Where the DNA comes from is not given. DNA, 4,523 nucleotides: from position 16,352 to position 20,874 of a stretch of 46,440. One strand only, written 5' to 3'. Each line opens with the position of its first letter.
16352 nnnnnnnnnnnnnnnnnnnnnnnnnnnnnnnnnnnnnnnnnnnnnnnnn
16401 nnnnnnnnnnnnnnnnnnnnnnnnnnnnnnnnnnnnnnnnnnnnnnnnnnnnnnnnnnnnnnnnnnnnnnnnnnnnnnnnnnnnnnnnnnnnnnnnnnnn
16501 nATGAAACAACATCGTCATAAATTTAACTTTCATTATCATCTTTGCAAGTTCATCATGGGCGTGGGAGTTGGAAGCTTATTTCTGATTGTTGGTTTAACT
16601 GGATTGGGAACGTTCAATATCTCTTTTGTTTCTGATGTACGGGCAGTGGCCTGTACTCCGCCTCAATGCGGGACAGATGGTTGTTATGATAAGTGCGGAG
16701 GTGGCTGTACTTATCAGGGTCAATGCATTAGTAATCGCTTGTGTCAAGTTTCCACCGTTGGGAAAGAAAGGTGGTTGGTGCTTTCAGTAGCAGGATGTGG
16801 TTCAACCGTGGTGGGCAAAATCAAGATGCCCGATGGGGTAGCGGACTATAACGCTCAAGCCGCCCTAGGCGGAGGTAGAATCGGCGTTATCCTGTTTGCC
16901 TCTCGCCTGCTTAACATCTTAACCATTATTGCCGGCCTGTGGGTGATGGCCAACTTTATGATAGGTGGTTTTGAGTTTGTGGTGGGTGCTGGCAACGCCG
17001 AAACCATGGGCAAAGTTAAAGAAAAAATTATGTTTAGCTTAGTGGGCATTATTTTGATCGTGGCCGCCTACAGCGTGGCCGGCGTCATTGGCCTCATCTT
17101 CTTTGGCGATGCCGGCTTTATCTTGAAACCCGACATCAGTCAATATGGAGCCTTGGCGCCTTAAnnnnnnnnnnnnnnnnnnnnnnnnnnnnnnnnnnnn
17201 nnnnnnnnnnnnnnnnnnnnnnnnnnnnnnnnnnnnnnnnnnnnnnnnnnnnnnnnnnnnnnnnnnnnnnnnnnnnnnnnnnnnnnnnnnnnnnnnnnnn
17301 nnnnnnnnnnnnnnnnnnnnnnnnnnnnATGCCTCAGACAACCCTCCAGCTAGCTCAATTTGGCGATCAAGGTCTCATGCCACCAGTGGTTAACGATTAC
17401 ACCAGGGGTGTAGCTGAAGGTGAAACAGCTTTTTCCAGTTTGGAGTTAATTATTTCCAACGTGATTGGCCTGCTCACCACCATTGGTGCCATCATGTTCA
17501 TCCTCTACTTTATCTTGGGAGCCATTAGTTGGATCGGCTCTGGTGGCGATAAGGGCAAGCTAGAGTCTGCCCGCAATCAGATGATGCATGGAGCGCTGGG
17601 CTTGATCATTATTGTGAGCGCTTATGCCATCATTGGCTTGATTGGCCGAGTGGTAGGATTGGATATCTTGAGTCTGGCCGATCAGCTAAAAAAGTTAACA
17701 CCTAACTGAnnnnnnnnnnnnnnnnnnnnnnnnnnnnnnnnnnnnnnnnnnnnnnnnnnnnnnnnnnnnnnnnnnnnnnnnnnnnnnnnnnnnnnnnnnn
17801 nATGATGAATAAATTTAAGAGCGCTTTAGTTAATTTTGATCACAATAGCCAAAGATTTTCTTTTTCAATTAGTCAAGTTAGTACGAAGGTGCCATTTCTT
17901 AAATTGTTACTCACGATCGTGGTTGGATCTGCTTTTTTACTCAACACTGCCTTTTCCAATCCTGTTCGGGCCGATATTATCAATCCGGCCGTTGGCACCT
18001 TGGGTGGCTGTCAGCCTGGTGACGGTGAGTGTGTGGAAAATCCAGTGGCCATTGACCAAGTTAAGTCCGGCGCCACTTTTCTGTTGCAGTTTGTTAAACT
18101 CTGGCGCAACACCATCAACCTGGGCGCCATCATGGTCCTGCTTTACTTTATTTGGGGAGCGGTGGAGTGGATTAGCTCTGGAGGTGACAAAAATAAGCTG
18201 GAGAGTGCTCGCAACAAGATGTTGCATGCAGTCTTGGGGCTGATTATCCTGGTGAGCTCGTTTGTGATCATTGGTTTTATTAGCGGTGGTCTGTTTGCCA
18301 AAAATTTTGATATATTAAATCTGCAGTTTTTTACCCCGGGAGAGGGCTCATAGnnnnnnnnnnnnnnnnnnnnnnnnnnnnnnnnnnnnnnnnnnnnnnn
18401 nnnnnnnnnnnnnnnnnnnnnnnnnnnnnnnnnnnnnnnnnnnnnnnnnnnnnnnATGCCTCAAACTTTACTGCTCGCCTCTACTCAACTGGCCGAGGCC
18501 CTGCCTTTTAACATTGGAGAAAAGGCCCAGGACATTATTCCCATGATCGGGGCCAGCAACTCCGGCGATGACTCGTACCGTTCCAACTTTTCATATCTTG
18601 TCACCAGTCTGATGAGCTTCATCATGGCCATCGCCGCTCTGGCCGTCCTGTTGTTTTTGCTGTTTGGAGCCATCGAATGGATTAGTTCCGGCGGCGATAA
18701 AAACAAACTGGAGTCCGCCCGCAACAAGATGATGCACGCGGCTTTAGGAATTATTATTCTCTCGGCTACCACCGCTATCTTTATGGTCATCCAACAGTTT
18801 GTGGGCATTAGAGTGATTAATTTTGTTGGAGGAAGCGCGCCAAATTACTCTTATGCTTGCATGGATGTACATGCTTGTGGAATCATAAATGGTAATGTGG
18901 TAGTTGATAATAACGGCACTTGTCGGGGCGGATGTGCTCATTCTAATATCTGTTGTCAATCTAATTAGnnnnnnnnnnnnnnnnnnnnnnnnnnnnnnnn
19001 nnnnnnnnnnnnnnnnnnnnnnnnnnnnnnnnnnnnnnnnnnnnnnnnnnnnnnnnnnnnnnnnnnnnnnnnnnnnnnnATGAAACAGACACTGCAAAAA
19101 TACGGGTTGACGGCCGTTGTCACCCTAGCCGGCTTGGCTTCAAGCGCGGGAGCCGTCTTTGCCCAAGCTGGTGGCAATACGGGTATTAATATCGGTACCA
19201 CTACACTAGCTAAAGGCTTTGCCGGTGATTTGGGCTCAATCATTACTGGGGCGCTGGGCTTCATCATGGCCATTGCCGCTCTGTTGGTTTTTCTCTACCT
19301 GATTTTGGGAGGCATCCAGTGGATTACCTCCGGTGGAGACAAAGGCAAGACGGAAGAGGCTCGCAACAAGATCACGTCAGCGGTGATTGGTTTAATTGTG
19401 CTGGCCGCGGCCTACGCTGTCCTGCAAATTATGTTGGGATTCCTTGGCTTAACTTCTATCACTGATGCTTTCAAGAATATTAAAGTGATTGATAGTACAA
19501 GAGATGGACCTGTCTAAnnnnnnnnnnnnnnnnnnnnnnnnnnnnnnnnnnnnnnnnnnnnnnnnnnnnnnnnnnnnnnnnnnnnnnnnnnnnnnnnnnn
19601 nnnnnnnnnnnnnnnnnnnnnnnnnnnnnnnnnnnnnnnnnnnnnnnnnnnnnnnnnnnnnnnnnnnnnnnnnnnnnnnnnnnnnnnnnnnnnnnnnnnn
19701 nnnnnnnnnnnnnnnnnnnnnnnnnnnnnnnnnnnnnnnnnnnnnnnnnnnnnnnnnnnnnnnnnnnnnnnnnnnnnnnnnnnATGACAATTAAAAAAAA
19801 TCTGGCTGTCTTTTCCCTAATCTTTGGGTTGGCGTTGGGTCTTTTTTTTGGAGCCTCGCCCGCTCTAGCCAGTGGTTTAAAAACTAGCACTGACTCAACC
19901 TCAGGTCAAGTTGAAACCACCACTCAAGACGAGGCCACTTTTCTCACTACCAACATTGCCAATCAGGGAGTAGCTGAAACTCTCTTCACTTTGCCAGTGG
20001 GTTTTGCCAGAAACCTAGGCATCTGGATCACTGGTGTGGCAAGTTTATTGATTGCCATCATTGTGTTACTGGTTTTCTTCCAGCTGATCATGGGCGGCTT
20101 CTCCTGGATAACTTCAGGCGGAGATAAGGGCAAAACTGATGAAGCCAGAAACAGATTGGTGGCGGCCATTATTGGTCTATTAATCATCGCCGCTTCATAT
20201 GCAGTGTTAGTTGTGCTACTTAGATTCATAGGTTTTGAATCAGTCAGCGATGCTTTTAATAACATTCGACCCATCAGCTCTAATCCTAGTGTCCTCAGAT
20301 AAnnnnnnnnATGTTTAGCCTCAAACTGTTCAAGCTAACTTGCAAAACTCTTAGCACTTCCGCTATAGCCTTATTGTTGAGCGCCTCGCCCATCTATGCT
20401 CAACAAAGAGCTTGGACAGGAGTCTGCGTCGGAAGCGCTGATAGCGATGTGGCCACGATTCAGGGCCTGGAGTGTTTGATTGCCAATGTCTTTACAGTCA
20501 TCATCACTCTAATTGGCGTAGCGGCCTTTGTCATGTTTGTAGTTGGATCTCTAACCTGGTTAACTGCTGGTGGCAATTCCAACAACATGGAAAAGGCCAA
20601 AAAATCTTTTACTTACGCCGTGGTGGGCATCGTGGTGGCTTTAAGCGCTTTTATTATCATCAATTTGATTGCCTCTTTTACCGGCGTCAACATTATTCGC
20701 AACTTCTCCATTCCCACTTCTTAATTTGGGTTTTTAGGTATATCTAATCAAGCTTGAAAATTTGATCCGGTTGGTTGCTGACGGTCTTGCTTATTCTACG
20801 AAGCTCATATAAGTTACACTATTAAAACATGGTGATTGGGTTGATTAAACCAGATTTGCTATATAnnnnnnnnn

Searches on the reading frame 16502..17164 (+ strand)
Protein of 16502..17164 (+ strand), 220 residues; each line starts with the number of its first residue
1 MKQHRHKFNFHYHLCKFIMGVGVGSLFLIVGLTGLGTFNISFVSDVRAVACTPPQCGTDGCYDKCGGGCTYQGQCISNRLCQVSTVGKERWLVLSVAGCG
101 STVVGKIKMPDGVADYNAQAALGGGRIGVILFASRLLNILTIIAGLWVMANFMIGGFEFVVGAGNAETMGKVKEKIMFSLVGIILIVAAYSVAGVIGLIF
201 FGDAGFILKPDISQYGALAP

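Call 5: search_protein_families(library=pfam, proteins=[window:16502-17164:+], max_evalue=0.01)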
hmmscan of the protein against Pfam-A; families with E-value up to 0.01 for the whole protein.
window:16502-17164:+ (220 aa): 1 family
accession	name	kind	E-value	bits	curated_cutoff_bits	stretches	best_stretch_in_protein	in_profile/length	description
PF18895.5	T4SS_pilin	-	2.1e-05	24.9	26.6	1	133-196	9-71/71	Type IV secretion system pilin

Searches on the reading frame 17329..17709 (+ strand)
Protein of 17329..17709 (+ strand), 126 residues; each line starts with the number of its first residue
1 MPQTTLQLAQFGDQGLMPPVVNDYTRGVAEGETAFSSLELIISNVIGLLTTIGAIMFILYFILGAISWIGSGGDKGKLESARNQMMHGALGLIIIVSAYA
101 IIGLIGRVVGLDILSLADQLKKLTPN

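Call 5: search_protein_families(library=pfam, proteins=[window:17329-17709:+], max_evalue=0.01)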
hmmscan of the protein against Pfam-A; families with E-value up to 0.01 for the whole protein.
window:17329-17709:+ (126 aa): 1 family
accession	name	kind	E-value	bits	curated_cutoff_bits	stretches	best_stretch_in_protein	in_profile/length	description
PF18895.5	T4SS_pilin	-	2.7e-08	34.2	26.6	1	37-105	4-71/71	Type IV secretion system pilin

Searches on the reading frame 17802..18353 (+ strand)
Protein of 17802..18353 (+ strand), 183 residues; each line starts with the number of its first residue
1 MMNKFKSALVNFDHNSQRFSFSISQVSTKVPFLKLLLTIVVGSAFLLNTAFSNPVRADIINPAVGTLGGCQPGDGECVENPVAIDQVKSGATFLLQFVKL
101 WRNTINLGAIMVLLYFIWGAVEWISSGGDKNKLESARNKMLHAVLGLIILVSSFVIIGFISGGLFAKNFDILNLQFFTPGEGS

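Call 5: search_protein_families(library=pfam, proteins=[window:17802-18353:+], max_evalue=0.01)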
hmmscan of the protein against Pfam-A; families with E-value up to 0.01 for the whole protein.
window:17802-18353:+ (183 aa): 1 family
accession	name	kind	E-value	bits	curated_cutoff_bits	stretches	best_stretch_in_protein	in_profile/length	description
PF18895.5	T4SS_pilin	-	8.3e-06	26.2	26.6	1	106-160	18-71/71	Type IV secretion system pilin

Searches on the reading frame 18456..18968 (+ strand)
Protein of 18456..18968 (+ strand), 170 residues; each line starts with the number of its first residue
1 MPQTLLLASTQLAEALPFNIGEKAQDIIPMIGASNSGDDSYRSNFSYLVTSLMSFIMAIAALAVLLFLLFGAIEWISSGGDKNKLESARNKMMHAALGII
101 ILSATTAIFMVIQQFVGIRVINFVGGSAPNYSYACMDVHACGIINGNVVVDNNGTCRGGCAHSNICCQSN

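Call 5: search_protein_families(library=pfam, proteins=[window:18456-18968:+], max_evalue=0.01)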
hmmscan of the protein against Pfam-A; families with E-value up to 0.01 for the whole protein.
window:18456-18968:+ (170 aa): 2 families
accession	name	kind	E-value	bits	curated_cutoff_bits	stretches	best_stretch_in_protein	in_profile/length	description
PF06195.18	DUF996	-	0.00028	21.5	31.3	1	51-124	29-101/138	Protein of unknown function (DUF996)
PF18895.5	T4SS_pilin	-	0.0003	21.2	26.6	1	52-109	12-68/71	Type IV secretion system pilin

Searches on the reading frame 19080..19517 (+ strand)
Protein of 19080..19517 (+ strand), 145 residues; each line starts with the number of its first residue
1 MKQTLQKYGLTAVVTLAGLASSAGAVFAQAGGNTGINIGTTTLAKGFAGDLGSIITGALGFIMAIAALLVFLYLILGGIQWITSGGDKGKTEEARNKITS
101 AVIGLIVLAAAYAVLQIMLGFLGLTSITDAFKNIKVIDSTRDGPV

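Call 5: search_protein_families(library=pfam, proteins=[window:19080-19517:+], max_evalue=0.01)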
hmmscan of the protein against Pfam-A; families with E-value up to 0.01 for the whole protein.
window:19080-19517:+ (145 aa): 1 family
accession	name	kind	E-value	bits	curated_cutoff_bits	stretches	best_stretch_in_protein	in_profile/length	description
PF18895.5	T4SS_pilin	-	1.3e-08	35.2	26.6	1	52-115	6-68/71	Type IV secretion system pilin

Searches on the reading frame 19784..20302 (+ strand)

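Call 5: search_protein_families(library=pfam, proteins=[window:19784-20302:+], max_evalue=0.01)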
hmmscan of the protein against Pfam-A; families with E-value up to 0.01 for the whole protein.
window:19784-20302:+ (172 aa): 1 family
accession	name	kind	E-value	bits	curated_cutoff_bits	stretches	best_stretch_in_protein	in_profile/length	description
PF18895.5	T4SS_pilin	-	1.2e-05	25.7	26.6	1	74-139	8-65/71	Type IV secretion system pilin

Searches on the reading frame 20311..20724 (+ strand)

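Call 6: search_protein_families(library=pfam, proteins=[window:20311-20724:+], max_evalue=0.01)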
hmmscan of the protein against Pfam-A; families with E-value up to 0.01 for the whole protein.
window:20311-20724:+ (137 aa): 1 family
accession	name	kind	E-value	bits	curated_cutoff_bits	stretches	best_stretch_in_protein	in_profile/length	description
PF18895.5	T4SS_pilin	-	7.4e-11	42.4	26.6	1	53-120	5-71/71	Type IV secretion system pilin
